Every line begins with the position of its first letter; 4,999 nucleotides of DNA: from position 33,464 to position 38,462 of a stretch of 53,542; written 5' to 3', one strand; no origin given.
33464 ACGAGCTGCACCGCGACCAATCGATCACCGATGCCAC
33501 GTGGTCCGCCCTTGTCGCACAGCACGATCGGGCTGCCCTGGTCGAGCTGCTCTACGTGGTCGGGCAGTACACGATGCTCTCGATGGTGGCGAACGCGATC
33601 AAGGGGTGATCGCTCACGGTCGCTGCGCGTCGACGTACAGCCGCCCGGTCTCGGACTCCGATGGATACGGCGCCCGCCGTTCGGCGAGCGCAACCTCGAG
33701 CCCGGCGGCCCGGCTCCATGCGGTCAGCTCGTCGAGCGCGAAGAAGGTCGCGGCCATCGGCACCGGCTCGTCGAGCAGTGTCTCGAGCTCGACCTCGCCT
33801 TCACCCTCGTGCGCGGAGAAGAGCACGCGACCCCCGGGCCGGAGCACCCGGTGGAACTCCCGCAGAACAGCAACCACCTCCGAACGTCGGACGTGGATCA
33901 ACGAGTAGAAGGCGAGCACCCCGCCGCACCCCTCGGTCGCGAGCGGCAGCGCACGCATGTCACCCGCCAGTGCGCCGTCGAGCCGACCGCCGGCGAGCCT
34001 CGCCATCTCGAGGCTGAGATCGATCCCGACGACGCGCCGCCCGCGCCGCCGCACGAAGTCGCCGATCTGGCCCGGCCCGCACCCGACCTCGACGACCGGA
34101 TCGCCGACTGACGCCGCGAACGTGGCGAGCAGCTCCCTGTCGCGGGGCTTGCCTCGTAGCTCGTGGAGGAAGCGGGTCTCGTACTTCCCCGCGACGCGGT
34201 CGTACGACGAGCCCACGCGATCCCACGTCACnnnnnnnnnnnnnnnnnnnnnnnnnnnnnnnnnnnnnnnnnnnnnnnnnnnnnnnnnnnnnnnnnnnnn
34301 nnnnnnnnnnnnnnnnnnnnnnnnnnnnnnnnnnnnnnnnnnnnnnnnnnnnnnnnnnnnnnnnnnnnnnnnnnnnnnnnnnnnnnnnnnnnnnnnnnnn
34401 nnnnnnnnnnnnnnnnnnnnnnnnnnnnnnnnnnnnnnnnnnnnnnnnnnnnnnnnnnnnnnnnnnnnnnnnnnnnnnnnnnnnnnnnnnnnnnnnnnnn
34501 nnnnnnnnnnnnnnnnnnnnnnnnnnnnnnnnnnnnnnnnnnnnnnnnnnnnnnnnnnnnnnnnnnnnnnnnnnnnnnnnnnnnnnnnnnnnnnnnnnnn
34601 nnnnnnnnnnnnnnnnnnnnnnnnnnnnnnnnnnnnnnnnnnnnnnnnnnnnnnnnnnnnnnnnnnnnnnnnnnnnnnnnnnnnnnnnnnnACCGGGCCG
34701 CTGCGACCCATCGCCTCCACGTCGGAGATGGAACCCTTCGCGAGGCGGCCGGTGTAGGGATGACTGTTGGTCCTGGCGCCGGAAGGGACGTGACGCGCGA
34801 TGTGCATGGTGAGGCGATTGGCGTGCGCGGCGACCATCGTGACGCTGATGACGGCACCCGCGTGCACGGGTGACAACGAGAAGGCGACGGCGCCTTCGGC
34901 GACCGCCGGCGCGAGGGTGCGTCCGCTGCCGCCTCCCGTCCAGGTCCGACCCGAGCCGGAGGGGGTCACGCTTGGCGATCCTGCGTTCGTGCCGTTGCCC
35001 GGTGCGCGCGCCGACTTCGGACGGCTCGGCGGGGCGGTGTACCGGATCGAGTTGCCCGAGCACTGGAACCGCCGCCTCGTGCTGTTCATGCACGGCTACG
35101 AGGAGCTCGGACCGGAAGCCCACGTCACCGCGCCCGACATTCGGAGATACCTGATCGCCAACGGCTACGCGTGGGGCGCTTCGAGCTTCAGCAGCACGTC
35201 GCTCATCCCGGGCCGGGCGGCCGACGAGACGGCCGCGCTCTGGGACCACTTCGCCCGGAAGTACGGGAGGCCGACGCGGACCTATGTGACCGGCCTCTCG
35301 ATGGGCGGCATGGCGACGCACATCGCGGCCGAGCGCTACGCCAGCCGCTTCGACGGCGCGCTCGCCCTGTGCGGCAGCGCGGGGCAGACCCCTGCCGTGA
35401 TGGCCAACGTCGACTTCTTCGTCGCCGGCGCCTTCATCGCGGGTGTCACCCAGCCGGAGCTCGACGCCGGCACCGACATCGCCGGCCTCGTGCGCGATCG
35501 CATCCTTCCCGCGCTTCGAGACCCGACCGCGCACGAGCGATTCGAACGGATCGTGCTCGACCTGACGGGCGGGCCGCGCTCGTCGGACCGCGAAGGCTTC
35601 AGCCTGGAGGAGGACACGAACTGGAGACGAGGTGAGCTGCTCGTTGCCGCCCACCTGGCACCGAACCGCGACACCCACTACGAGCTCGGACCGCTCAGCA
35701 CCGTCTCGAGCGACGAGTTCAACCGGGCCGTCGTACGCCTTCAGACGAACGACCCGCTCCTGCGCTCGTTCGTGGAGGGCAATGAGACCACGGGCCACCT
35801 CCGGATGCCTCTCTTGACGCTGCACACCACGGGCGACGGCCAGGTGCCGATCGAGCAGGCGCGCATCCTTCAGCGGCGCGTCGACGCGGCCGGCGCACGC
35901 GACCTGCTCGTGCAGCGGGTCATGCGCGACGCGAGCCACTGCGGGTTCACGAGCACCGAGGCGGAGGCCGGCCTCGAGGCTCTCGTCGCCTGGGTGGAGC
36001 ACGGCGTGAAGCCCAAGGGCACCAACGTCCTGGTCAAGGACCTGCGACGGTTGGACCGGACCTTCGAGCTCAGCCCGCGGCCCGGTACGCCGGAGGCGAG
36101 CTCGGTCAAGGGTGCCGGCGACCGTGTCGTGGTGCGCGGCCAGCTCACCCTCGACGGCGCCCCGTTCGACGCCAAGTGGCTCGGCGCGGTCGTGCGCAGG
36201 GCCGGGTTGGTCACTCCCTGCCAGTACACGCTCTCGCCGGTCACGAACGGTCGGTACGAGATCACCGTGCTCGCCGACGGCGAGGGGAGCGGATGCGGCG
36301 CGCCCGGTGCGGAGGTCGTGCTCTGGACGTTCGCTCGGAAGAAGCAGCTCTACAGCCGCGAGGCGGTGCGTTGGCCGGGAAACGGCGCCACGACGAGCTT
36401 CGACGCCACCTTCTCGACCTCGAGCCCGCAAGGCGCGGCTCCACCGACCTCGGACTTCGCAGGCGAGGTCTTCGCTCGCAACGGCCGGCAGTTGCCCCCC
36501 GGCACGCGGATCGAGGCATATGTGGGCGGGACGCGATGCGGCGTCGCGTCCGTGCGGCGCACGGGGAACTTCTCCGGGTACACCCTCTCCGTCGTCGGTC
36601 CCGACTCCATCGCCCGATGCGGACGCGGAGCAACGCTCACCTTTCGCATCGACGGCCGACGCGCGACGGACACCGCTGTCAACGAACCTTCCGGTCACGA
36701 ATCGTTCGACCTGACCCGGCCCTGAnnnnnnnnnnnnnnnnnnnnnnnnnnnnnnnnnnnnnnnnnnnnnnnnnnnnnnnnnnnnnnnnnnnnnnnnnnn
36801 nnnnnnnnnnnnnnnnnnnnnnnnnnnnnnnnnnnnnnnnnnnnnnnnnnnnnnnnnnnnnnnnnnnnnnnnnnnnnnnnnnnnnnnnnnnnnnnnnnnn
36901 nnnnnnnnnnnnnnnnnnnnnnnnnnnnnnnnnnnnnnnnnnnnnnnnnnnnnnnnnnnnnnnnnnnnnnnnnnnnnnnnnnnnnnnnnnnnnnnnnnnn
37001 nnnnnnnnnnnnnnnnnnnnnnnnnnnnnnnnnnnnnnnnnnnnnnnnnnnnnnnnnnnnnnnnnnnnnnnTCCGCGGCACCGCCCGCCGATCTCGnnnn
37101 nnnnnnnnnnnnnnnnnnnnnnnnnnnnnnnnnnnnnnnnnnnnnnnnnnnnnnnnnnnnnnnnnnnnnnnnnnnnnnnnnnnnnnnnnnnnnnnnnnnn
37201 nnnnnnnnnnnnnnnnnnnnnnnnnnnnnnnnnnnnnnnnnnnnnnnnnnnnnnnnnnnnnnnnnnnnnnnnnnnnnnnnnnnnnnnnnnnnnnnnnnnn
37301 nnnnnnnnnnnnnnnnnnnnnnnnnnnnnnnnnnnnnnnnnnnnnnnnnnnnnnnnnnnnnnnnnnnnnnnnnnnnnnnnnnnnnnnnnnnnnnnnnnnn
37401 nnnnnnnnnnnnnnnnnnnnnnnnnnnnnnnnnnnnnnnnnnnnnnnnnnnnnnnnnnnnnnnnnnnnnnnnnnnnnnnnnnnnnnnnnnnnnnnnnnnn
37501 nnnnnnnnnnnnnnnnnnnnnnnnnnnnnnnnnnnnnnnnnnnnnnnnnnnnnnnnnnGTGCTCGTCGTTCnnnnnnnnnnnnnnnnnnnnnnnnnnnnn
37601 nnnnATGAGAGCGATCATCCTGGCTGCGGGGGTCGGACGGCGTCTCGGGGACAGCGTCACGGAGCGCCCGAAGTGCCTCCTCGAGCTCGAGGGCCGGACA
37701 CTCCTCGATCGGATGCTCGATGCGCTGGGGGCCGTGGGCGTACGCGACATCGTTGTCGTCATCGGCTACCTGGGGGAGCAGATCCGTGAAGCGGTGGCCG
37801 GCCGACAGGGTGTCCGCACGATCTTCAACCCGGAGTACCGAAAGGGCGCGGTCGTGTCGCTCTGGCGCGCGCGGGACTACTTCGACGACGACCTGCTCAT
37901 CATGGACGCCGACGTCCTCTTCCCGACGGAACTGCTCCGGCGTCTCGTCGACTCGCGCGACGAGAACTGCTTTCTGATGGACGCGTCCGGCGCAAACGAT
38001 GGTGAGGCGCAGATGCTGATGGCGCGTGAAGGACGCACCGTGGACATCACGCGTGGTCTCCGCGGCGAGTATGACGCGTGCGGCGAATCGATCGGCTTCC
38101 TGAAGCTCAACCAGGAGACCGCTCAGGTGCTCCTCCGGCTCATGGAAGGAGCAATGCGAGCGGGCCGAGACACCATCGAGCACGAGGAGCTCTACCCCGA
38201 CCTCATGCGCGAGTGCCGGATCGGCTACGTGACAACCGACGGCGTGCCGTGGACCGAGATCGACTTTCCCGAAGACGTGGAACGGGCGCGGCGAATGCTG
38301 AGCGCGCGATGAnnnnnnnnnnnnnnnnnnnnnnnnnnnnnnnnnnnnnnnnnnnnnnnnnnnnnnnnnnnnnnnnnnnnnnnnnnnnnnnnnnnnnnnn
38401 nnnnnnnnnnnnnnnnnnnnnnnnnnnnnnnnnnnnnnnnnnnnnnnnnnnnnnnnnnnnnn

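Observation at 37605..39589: IPCT/DIPPS-like two-gene cassette: a cytidylyltransferase plus a CDP-alcohol phosphatidyltransferase with a degenerate N-terminal nucleotidyltransferase domain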

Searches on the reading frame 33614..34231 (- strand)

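Call 3: search_protein_families(library=pfam, proteins=[window:33614-34231:-], max_evalue=0.01)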
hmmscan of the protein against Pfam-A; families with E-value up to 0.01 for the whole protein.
window:33614-34231:- (205 aa): 6 families
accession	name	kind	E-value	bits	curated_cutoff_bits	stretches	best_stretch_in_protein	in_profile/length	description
PF08241.18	Methyltransf_11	-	1.4e-16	61.3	21.2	1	47-138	1-95/95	Methyltransferase domain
PF13649.12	Methyltransf_25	-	4.8e-16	59.7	27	1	46-134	1-97/97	Methyltransferase domain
PF13489.12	Methyltransf_23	-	1.2e-10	41.8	27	1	33-180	11-161/164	Methyltransferase domain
PF08242.18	Methyltransf_12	-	1.4e-08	35.8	30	1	47-136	1-98/98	Methyltransferase domain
PF13847.12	Methyltransf_31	-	1.3e-06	28.6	27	1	43-148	4-119/145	Methyltransferase domain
PF05148.21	Methyltransf_8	-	0.005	17.2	27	1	46-136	76-154/219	Hypothetical methyltransferase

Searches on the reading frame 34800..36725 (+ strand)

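Call 3: search_protein_families(library=pfam, proteins=[window:34800-36725:+], max_evalue=0.01)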
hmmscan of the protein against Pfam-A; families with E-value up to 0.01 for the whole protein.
window:34800-36725:+ (641 aa): 4 families
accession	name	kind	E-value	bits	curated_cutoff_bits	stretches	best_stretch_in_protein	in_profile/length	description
PF07519.17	Tannase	-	6.2e-08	32.4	29.8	1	153-189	111-148/490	Tannase and feruloyl esterase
PF00326.27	Peptidase_S9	-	1.3e-06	28.6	22.6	1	142-192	46-97/213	Prolyl oligopeptidase family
PF12146.15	Hydrolase_4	-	1.1e-05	25.4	27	1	142-202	60-118/239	Serine aminopeptidase, S33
PF19878.5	DUF6351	-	0.00012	21.3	22.4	1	84-193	193-304/655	Tannase-like family of unknown function (DUF6351)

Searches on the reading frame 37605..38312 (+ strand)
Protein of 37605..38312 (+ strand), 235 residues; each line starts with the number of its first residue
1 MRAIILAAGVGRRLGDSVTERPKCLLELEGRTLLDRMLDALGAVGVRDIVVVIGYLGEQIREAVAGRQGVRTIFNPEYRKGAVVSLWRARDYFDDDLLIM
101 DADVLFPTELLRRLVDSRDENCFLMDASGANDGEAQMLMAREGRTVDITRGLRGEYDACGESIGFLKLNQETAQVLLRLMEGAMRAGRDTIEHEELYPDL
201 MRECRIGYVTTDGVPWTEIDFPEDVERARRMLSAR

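Call 3: search_protein_families(library=pfam, proteins=[window:37605-38312:+], max_evalue=0.01)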
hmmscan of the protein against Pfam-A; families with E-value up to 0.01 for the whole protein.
window:37605-38312:+ (235 aa): 3 families
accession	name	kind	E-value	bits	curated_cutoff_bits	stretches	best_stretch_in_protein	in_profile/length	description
PF12804.13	NTP_transf_3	-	3.1e-20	73.4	27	1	3-121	1-114/160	MobA-like NTP transferase domain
PF01128.25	IspD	-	2.4e-07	31.2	27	1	2-119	2-118/221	2-C-methyl-D-erythritol 4-phosphate cytidylyltransferase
PF00483.29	NTP_transferase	-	2.6e-05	24.4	21.2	1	3-110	2-117/245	Nucleotidyl transferase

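Call 4: search_protein_families(library=ncbifam, proteins=[window:37605-38312:+], max_evalue=0.01)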
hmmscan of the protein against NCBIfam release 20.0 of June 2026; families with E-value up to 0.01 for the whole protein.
window:37605-38312:+ (235 aa): 32 families (the best 25 are shown)
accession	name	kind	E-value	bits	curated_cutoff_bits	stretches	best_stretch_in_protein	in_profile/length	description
NF041135.1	IPPtranDIPPsyn_Thcocales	equivalog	4e-24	85.4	580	1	1-232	1-217/419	bifunctional L-myo-inositol-1-phosphate cytidylyltransferase/CDP-L-myo-inositol myo-inositolphosphotransferase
TIGR03992.1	Arch_glmU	subfamily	1.9e-19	69.8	292.1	1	1-126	1-129/393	bifunctional sugar-1-phosphate nucleotidylyltransferase/acetyltransferase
NF041313.1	UDPGP_AglF_Halo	equivalog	3.8e-19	69.1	400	1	1-136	1-141/234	UTP--glucose-1-phosphate uridylyltransferase AglF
NF038362.1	Sden_1164_fam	equivalog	6.2e-15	55.4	300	1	3-231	4-257/266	Sden_1164 family protein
NF045665.1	NTPtran_DVU1551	equivalog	8.8e-15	54.6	315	1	2-89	2-83/359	DVU_1551 family NTP transferase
NF045761.1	NAMPUrTaseMurU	equivalog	1.1e-12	48.3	250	1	1-107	1-111/226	N-acetylmuramate alpha-1-phosphate uridylyltransferase MurU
TIGR03310.1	matur_MocA_YgfJ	equivalog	1.6e-12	47.8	186.45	1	3-104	2-100/188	molybdenum cofactor cytidylyltransferase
NF045697.1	MurNAcPUrMurU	equivalog_domain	8.9e-12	44.9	370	1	4-74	1-72/229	N-acetylmuramate alpha-1-phosphate uridylyltransferase MurU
NF010940.0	PRK14360.1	equivalog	1.5e-11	43.5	602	1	4-120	5-121/452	bifunctional UDP-N-acetylglucosamine diphosphorylase/glucosamine-1-phosphate N-acetyltransferase GlmU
TIGR01173.1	glmU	equivalog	1.9e-11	43.5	366.85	1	1-121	1-120/452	bifunctional UDP-N-acetylglucosamine diphosphorylase/glucosamine-1-phosphate N-acetyltransferase GlmU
NF010932.0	PRK14352.1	equivalog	1.9e-11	43.3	611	1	3-120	9-128/488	bifunctional UDP-N-acetylglucosamine diphosphorylase/glucosamine-1-phosphate N-acetyltransferase GlmU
NF045782.1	NicBOxredNboR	equivalog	2.4e-11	43.7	260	1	3-102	11-105/206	nicotine blue oxidoreductase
NF041173.1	Sug_nt_acttase_Thmprot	equivalog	2.4e-11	43.2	600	1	1-125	1-126/405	bifunctional sugar-1-phosphate nucleotidylyltransferase/acetyltransferase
NF010933.0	PRK14353.1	equivalog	3e-11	42.6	505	1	3-120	8-126/453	bifunctional UDP-N-acetylglucosamine diphosphorylase/glucosamine-1-phosphate N-acetyltransferase GlmU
TIGR01208.1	rmlA_long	equivalog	9.1e-10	37.9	320.25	1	2-106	1-110/353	glucose-1-phosphate thymidylyltransferase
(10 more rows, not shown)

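Call 7: search_solved_structures(query=window:37605-38312:+, max_evalue=0.01, show_alignments=2)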
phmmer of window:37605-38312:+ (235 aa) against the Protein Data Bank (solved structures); distinct sequences matched with E-value up to 0.01: 32.
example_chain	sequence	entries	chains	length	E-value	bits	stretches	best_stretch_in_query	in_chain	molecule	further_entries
6pd1_A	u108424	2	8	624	2.9e-12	50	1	2-228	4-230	Nucleotidyl transferase/aminotransferase, class V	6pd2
1jyk_A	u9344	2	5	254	7.5e-12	48.7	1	2-107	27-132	CTP:phosphocholine Cytidylyltransferase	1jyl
8hhd_A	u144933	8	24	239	6.2e-09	39.1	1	1-193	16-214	Nucleotidyl transferase | N-acetylmuramate alpha-1-phosphate uridylyltransferase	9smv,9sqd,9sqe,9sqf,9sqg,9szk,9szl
2xme_A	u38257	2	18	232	4.6e-08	36.3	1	1-232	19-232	CTP-INOSITOL-1-PHOSPHATE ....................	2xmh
4mnd_A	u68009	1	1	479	1.4e-07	34.7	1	1-232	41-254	CTP L-myo-inositol-1-phosphate cytidylyltransferase/CDP-L-myo-inositol myo-inositolphospho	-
4y7t_A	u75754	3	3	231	1.4e-07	34.7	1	1-79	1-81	Nucleotidyl transferase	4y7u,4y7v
5z09_A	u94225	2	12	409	1.9e-06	31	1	1-110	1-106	Dual sugar-1-phosphate nucleotidylyltransferase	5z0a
1fwy_A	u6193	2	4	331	2.1e-06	30.9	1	1-121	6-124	UDP-N-ACETYLGLUCOSAMINE PYROPHOSPHORYLASE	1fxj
7whr_B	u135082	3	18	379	2.5e-06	30.6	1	1-108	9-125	Nucleotidyl transferase family protein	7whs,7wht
1hv9_A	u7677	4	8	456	4e-06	29.9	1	1-121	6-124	UDP-N-ACETYLGLUCOSAMINE PYROPHOSPHORYLASE | Bifunctional protein glmU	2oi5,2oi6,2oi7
1tzf_A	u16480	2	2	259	4.7e-06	29.7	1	2-65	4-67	Glucose-1-phosphate cytidylyltransferase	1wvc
2ggo_A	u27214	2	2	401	6.3e-06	29.3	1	1-110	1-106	401aa long hypothetical glucose-1-phosphate thymidylyltransferase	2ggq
2v0h_A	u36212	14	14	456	8.7e-06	28.8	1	2-127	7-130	BIFUNCTIONAL PROTEIN GLMU | GLUCOSAMINE-1-PHOSPHATE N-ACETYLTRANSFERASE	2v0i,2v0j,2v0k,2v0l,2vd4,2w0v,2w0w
4jd0_A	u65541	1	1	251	9.8e-06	28.7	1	2-151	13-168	Nucleotidyl transferase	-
3fww_A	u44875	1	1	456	1.6e-05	28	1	1-121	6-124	Bifunctional protein glmU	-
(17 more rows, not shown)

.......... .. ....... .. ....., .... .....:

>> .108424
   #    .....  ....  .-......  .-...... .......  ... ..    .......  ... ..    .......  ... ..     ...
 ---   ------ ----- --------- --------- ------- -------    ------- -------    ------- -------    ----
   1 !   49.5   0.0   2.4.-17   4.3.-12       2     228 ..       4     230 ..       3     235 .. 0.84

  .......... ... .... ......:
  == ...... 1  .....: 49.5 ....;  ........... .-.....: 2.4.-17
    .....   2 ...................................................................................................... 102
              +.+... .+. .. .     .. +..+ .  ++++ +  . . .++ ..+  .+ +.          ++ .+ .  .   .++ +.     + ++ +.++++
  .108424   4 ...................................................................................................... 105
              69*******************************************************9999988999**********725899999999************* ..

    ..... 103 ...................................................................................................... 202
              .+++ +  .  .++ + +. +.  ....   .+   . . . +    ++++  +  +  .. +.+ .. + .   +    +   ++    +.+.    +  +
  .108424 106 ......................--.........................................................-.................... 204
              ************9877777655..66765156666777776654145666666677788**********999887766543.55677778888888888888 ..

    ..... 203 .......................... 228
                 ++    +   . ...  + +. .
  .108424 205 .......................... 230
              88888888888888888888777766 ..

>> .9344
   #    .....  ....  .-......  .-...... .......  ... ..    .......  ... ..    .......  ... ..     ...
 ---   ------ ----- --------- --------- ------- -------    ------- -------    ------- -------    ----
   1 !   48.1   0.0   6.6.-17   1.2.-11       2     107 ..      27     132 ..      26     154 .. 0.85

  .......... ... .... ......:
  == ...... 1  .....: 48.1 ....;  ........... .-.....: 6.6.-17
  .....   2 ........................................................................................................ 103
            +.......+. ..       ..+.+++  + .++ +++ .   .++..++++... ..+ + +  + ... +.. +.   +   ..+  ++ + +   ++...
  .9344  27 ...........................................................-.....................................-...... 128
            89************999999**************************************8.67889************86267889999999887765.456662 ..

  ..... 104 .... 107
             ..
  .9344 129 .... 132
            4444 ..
